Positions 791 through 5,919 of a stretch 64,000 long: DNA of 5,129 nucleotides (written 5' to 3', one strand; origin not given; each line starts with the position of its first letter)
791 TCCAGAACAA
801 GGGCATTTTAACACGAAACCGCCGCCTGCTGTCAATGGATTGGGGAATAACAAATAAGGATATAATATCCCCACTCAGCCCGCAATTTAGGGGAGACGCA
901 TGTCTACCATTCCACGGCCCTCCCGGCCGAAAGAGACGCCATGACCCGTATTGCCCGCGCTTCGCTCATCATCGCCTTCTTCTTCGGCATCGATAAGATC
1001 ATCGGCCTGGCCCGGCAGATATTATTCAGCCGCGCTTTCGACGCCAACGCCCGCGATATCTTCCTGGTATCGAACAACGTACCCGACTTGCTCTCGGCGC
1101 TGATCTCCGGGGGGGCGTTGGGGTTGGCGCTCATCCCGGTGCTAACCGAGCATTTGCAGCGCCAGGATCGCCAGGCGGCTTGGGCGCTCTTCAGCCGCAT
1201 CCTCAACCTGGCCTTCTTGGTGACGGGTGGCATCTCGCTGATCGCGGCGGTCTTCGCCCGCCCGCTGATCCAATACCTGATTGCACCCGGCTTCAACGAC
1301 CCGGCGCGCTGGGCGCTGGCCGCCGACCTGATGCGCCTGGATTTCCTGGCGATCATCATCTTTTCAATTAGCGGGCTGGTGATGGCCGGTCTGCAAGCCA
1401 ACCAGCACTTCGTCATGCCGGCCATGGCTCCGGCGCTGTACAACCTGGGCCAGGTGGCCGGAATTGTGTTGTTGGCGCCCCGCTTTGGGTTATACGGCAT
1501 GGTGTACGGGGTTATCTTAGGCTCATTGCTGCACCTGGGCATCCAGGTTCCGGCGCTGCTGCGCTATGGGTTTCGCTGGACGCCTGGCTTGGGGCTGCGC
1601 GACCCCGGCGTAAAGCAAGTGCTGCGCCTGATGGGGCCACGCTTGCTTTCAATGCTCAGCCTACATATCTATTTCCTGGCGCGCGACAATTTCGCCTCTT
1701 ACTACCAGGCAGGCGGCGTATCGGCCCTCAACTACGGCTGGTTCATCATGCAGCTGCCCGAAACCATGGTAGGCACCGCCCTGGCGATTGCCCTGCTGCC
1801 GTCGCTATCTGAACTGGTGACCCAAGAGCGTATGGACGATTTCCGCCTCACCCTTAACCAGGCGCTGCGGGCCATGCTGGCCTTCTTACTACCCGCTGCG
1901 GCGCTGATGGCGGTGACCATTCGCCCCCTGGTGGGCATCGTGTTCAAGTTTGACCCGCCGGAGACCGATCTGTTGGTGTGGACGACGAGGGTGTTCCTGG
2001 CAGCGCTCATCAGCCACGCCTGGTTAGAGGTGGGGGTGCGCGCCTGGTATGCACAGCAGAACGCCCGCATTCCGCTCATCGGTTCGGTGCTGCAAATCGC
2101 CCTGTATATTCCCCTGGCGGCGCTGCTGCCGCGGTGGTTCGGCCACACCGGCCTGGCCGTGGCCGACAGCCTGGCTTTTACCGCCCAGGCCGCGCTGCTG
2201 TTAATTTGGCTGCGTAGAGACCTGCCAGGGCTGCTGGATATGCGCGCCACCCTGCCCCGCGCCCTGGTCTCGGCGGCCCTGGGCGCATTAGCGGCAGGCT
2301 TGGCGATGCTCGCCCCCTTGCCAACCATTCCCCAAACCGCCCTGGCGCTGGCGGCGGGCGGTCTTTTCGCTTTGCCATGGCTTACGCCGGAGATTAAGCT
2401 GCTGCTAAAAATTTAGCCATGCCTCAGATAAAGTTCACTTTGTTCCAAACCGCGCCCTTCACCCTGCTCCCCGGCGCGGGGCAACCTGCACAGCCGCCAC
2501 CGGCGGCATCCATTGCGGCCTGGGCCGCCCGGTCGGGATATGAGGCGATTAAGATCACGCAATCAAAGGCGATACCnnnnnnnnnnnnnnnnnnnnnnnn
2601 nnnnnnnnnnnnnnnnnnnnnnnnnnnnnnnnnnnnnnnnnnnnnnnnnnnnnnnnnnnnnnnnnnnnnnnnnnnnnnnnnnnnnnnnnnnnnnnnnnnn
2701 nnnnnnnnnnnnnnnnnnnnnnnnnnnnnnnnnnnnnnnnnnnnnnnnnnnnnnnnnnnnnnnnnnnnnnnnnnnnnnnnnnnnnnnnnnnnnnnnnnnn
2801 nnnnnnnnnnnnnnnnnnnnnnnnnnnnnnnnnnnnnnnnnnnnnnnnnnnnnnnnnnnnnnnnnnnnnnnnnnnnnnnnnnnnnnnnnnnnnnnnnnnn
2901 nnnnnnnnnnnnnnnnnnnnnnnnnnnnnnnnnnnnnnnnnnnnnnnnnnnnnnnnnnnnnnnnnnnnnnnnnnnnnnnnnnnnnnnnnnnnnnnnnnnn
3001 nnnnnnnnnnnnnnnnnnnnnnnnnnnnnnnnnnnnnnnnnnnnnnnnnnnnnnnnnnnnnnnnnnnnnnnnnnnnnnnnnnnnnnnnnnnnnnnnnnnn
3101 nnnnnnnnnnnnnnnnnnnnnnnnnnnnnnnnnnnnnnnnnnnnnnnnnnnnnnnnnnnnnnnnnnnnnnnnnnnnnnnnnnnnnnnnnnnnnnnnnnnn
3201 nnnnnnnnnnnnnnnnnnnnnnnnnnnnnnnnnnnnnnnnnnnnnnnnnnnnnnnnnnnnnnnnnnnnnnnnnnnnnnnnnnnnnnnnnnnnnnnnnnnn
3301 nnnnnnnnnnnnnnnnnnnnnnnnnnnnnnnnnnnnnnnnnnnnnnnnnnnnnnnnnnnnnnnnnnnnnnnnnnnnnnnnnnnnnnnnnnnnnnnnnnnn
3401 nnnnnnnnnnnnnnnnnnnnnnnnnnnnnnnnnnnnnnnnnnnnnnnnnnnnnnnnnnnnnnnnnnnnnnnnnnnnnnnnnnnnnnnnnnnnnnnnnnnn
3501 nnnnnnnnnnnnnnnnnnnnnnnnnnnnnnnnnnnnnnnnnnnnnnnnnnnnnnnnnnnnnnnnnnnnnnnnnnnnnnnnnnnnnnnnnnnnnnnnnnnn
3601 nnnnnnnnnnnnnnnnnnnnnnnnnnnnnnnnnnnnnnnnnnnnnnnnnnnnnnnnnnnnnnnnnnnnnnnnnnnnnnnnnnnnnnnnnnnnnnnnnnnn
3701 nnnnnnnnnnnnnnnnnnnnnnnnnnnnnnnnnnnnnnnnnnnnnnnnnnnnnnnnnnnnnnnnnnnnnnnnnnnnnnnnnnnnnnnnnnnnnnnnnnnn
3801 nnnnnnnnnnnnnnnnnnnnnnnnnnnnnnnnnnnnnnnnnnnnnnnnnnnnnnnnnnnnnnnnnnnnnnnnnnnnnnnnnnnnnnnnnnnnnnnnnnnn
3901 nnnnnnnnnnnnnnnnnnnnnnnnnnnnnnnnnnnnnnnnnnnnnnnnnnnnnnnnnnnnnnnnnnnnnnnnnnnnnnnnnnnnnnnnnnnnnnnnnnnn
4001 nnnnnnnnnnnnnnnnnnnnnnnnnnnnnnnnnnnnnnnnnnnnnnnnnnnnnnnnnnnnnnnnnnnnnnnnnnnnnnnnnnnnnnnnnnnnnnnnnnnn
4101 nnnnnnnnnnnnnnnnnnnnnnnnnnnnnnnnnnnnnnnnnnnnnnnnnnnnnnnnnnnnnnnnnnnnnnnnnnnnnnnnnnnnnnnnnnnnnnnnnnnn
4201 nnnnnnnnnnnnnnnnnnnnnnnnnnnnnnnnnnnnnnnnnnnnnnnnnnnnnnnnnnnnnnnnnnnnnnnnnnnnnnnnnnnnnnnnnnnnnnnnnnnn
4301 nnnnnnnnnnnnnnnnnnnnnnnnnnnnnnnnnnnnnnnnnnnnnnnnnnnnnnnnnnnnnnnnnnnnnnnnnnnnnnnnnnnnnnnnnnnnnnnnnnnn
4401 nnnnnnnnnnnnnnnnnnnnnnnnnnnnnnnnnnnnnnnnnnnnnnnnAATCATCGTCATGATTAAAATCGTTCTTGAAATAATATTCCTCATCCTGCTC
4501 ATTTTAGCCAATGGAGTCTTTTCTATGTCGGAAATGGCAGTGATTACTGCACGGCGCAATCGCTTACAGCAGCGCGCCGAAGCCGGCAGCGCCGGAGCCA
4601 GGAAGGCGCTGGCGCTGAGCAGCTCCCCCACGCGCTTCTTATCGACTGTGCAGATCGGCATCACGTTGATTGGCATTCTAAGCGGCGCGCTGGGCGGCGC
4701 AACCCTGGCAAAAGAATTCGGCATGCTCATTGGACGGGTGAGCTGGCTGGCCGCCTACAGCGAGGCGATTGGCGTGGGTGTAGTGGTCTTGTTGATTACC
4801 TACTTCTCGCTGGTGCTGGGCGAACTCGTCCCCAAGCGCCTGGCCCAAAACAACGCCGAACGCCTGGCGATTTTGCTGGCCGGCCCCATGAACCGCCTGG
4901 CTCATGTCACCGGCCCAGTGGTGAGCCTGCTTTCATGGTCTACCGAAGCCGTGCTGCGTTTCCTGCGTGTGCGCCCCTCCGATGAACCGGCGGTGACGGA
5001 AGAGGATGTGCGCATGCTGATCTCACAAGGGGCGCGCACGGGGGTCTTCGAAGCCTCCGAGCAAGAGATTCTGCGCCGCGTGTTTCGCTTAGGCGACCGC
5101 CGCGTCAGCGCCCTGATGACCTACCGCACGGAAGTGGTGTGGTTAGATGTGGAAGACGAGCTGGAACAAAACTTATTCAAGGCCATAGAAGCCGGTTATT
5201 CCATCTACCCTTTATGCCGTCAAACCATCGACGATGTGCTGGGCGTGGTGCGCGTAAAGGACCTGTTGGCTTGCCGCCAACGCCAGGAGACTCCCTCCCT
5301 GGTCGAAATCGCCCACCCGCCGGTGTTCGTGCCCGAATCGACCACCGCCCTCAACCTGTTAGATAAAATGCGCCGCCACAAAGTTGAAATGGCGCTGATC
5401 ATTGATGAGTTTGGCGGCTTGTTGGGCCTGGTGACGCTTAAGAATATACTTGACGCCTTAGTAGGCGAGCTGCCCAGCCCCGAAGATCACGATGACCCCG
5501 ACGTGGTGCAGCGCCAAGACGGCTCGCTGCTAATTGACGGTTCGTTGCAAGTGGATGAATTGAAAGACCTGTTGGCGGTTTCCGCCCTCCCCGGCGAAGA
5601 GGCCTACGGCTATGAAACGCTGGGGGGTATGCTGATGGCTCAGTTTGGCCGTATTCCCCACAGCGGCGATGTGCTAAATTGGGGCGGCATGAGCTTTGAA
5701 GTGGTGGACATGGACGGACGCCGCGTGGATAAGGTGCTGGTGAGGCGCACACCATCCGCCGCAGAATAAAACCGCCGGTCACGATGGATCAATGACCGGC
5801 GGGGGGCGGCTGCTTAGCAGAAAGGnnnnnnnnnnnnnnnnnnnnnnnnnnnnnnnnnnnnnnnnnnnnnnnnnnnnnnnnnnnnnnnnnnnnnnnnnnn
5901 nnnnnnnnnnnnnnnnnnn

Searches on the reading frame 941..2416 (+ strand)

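Call 7: search_protein_families(library=pfam, proteins=[window:941-2416:+])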
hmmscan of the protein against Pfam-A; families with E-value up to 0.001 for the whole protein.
window:941-2416:+ (491 aa): 2 families
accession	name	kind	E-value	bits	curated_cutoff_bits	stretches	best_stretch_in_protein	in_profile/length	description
PF03023.19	MurJ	-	3.9e-77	260.2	27.4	1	36-448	9-425/451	Lipid II flippase MurJ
PF01554.23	MatE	-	0.00043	20.5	24.9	0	233-393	1-159/161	MatE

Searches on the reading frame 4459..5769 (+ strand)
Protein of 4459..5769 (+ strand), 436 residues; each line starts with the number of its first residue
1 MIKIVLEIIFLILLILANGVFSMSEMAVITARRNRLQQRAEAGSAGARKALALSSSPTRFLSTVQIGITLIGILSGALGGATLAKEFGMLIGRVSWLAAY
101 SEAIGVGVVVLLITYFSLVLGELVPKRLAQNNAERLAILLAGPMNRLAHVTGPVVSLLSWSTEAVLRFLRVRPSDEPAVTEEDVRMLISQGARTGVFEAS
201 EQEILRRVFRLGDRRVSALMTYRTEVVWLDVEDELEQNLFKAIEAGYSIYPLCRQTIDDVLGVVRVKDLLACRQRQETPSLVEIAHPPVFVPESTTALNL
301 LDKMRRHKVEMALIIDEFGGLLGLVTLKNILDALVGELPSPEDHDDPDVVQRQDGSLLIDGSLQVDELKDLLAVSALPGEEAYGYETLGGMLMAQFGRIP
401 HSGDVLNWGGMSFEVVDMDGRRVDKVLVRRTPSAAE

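Call 7: search_protein_families(library=pfam, proteins=[window:4459-5769:+])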
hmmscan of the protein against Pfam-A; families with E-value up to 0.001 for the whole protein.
window:4459-5769:+ (436 aa): 3 families
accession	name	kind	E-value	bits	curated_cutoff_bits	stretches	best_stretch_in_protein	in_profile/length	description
PF01595.25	CNNM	-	1.4e-48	165.4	28.4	1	10-201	2-181/181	Cyclin M transmembrane N-terminal domain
PF03471.22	CorC_HlyC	-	3.9e-22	78.5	27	1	351-431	2-80/81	Transporter associated domain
PF00571.33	CBS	-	1.1e-13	51.7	24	1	285-335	6-56/57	CBS domain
